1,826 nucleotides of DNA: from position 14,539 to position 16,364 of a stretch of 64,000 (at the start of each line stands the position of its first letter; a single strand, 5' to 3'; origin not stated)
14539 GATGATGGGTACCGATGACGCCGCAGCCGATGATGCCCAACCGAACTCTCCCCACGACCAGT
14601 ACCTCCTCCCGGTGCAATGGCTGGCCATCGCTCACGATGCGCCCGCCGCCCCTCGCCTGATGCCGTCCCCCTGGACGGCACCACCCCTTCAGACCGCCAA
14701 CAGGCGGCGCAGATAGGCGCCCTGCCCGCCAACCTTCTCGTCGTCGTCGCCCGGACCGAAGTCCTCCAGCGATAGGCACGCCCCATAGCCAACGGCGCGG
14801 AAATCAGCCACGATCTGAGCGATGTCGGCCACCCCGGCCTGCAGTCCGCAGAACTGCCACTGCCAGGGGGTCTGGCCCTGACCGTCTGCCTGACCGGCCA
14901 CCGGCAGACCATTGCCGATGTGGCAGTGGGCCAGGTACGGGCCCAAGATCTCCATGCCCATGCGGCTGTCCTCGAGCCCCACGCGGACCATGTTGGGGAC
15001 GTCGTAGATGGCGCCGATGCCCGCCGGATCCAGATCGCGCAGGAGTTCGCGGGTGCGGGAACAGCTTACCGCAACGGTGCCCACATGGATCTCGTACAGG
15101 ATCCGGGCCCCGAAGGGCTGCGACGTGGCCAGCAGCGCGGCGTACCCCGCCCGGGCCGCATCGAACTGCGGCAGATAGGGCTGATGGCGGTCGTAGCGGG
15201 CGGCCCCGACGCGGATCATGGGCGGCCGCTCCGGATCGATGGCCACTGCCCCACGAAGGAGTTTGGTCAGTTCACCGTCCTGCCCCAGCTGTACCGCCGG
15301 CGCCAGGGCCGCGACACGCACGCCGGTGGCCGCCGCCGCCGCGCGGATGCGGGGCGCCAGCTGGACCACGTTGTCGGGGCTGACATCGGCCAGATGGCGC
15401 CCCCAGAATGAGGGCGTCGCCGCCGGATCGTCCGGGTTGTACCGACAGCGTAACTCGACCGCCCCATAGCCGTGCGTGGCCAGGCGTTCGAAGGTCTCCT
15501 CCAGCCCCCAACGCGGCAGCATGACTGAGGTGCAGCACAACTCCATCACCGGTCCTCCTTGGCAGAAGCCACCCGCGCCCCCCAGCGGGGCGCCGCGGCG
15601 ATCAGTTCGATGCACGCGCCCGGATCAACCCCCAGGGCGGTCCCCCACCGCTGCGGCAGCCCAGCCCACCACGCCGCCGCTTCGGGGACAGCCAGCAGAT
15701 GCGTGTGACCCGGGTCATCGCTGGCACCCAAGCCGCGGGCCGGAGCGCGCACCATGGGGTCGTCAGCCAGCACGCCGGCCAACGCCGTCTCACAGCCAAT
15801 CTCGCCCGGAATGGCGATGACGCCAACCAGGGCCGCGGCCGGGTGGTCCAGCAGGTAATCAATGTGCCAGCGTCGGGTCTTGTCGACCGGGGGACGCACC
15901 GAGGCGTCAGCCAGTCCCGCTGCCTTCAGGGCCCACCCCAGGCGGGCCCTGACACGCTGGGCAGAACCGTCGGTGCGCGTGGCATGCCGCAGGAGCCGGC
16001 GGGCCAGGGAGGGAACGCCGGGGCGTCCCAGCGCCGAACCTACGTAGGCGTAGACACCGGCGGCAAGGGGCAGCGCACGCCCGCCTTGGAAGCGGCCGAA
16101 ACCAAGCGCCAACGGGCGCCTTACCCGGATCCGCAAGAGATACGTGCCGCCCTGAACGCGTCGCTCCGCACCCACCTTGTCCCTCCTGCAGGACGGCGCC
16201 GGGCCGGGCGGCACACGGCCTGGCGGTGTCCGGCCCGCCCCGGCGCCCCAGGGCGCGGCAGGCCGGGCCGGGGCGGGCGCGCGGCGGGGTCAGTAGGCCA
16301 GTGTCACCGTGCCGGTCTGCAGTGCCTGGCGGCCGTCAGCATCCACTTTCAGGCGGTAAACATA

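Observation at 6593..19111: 12.5-kb co-directional block: three giant Ca-loop / discoidin-like / FlgD-Ig-tailed secreted proteins interleaved with a sugar-modifying cassette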

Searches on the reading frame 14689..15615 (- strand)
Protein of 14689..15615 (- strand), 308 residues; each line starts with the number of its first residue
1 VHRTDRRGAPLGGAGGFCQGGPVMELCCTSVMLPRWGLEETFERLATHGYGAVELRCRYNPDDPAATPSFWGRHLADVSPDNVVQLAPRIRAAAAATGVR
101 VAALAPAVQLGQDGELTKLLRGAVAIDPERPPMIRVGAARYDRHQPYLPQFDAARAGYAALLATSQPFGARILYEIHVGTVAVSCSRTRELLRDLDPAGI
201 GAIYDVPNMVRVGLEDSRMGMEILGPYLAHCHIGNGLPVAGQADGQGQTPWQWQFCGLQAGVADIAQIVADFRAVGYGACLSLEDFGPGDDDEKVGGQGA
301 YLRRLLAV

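Call 4: search_protein_families(library=pfam, proteins=[window:14689-15615:-], max_evalue=0.01)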
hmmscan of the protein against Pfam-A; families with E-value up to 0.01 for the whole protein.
window:14689-15615:- (308 aa): 1 family
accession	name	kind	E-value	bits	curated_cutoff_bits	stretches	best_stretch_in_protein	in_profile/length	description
PF01261.30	AP_endonuc_2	-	4.4e-11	43.4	31.1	1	42-293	1-237/249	Xylose isomerase-like TIM barrel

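Call 14: search_protein_families(library=ncbifam, proteins=[window:14689-15615:-], max_evalue=0.01)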
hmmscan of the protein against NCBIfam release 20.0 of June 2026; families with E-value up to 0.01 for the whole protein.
window:14689-15615:- (308 aa): 0 families

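Call 80: find_homologous_proteins(query=window:14689-15546:-, max_evalue=1e-20)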
Query window:14689-15546:- (285 aa): 300 proteins with E <= 1e-20 among 8000 candidates; the best 120 are listed.
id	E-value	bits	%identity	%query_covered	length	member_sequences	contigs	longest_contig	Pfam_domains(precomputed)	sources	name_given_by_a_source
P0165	1.1e-170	584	92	97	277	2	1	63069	PF01261.31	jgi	jgi:sugar phosphate isomerase/epimerase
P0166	6.2e-147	507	76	99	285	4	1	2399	PF01261.31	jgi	jgi:sugar phosphate isomerase/epimerase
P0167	3.9e-145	501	76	100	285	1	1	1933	PF01261.31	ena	-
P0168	2.7e-139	481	74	100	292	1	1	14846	PF01261.31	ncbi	ncbi:MAG: sugar phosphate isomerase/epimerase [Candidatus Latescibacterota bacterium]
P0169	1.7e-136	472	71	99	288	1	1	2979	PF01261.31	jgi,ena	-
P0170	1.7e-135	469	73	99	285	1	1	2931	PF01261.31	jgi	jgi:sugar phosphate isomerase/epimerase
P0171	2.0e-134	465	73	100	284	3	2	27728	PF01261.31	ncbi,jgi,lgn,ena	-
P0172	4.9e-134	464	71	99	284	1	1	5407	PF01261.31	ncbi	ncbi:MAG: sugar phosphate isomerase/epimerase [Gemmatimonadota bacterium]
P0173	1.2e-132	460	72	99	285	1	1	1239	PF01261.31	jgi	jgi:sugar phosphate isomerase/epimerase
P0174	1.9e-132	459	71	99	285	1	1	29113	PF01261.31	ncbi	ncbi:sugar phosphate isomerase/epimerase family protein [Candidatus Latescibacterota bacterium]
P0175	6.1e-132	457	69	99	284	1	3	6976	PF01261.31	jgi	jgi:sugar phosphate isomerase/epimerase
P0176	6.5e-132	457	70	99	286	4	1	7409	PF01261.31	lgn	-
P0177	7.0e-132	457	70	99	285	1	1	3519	PF01261.31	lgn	-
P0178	8.7e-132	457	69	99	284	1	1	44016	PF01261.31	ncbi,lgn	-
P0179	1.9e-131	456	69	99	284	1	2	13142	PF01261.31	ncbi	-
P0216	2.4e-124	432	66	99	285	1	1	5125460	PF01261.31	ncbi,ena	-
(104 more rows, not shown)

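Call 81: find_encoding_contigs(protein=P0168, flank=8000, max_places=2)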
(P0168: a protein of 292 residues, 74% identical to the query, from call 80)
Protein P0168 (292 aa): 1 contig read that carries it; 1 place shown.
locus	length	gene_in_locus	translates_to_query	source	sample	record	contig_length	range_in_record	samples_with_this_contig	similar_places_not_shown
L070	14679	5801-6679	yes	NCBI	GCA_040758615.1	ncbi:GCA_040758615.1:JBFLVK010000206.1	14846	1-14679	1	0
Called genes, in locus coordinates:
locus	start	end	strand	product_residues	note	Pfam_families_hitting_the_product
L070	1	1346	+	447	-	PF13320:GH123_cat (weak)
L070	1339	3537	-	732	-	PF23023:Anti-Pycsar_Apyc1, PF00753:Lactamase_B, PF12706:Lactamase_B_2, PF00027:cNMP_binding (weak)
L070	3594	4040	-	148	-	PF00512:HisKA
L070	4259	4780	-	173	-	PF10688:Imp-YgjV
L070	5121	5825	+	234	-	PF01986:DUF123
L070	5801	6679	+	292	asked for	PF01261:AP_endonuc_2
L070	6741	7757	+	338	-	PF01208:URO-D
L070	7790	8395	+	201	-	PF07081:DUF1349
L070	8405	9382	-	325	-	PF02615:Ldh_2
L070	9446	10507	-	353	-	PF08100:Dimerisation, PF00891:Methyltransf_2, PF05175:MTS, PF13489:Methyltransf_23, PF08241:Methyltransf_11, PF08242:Methyltransf_12, PF13649:Methyltransf_25, PF13847:Methyltransf_31, +1 more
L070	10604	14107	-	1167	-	PF05547:Peptidase_M6 (weak), PF13860:FlgD_ig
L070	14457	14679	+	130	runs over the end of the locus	PF01839:FG-GAP (faint), PF13517:FG-GAP_3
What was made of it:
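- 15546..16214 (-): DUF123 protein (209-222 aa). No sugar-enzyme annotation. The DUF123-TIM1 pair recurs in L070 without A, B or C (call 81).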

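Call 82: find_encoding_contigs(protein=P0216, flank=8000, max_places=2)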
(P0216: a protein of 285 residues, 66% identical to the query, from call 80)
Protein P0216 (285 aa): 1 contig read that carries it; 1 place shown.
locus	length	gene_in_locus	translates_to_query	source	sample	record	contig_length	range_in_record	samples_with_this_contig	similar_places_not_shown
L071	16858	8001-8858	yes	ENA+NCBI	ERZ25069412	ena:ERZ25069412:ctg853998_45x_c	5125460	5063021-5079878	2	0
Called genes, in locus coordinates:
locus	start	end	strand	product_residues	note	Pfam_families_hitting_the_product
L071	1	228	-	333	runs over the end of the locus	-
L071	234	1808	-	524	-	-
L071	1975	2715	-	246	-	-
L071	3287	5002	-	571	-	PF14716:HHH_8, PF14520:HHH_5, PF14791:DNA_pol_B_thumb, PF02811:PHP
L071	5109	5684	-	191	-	-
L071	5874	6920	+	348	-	PF01408:GFO_IDH_MocA, PF02894:GFO_IDH_MocA_C, PF22725:GFO_IDH_MocA_C3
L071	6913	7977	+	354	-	PF05343:Peptidase_M42, PF01546:Peptidase_M20 (weak)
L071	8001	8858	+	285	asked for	PF01261:AP_endonuc_2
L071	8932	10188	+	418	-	PF01408:GFO_IDH_MocA, PF02894:GFO_IDH_MocA_C, PF22725:GFO_IDH_MocA_C3 (weak), PF21252:Glyco_hydro_109_C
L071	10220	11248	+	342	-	PF00389:2-Hacid_dh, PF02826:2-Hacid_dh_C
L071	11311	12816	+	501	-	PF00246:Peptidase_M14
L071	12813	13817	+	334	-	PF13378:MR_MLE_C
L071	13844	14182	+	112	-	PF03647:Tmemb_14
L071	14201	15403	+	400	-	PF13378:MR_MLE_C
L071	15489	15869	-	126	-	PF08281:Sigma70_r4_2, PF04545:Sigma70_r4, PF13384:HTH_23 (faint), PF13518:HTH_28 (faint)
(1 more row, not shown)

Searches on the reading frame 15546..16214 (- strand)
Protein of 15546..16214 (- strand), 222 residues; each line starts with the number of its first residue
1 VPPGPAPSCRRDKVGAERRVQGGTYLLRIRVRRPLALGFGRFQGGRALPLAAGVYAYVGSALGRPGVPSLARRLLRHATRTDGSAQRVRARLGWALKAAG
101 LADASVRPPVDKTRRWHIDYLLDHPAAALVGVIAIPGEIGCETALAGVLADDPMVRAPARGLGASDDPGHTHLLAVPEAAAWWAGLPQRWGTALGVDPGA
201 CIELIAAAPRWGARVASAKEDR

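Call 4: search_protein_families(library=pfam, proteins=[window:15546-16214:-], max_evalue=0.01)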
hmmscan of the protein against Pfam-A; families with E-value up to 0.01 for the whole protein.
window:15546-16214:- (222 aa): 1 family
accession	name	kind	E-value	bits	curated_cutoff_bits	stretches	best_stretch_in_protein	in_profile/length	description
PF01986.22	DUF123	-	2.3e-18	66.9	25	1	50-174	3-94/95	Domain of unknown function DUF123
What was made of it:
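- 15546..16214 (-): Pfam DUF123, E 2e-18 (call 4).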

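Call 14: search_protein_families(library=ncbifam, proteins=[window:15546-16214:-], max_evalue=0.01)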
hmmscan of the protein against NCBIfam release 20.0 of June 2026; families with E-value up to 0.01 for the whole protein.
window:15546-16214:- (222 aa): 0 families
